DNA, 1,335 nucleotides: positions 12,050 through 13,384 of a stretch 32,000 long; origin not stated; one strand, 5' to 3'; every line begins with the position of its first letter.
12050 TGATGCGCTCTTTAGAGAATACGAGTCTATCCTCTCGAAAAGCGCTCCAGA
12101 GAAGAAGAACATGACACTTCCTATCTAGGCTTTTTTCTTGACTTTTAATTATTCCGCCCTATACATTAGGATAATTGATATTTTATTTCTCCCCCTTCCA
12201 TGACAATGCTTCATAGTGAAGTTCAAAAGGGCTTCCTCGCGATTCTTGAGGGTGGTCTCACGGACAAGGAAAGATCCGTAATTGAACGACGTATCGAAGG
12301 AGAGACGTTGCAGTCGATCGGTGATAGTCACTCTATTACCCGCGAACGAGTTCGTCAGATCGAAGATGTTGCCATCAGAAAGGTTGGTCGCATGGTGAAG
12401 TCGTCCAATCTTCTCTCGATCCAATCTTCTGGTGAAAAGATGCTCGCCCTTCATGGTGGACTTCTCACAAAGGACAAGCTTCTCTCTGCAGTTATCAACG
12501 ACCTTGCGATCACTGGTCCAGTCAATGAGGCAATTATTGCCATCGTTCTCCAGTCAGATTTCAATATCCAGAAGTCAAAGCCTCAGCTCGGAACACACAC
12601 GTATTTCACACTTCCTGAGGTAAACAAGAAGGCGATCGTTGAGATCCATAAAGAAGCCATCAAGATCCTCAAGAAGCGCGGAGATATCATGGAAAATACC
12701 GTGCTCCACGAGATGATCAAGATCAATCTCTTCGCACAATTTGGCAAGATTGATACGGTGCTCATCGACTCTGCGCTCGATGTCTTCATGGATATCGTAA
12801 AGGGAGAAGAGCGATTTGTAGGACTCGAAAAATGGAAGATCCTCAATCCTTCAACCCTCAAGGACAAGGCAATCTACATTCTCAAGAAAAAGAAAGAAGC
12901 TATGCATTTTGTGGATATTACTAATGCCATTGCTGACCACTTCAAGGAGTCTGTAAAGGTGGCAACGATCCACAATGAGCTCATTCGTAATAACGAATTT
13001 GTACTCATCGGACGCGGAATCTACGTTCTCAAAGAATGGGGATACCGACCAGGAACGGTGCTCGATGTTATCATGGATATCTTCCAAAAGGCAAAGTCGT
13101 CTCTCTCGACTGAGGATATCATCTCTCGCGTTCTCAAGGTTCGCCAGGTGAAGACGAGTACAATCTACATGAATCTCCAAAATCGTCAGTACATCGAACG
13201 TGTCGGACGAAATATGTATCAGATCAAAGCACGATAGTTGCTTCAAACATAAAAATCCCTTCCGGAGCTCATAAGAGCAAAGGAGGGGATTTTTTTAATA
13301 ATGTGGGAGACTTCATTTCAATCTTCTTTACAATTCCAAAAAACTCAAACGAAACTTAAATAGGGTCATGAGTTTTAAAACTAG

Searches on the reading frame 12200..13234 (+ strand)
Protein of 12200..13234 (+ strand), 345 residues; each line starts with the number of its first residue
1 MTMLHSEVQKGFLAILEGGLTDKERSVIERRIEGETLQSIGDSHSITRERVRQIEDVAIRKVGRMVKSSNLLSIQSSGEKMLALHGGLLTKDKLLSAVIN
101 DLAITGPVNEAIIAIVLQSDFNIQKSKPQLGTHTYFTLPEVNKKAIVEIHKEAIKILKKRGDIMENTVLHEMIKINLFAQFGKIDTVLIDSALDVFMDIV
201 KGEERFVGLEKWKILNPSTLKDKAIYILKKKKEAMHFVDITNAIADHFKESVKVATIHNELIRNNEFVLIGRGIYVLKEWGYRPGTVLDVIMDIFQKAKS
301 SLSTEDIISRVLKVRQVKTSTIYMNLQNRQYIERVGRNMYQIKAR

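Call 60: search_protein_families(library=pfam, max_evalue=0.001, proteins=[window:12200-13234:+])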
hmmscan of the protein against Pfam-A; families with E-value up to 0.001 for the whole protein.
window:12200-13234:+ (345 aa): 2 families
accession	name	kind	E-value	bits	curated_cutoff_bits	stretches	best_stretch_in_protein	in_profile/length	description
PF04545.22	Sigma70_r4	-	9.9e-10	38.2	24.1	1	19-62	4-48/50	Sigma-70, region 4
PF05066.19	HARE-HTH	-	8.3e-05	23.3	25.9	0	219-280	2-71/71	HB1, ASXL, restriction endonuclease HTH domain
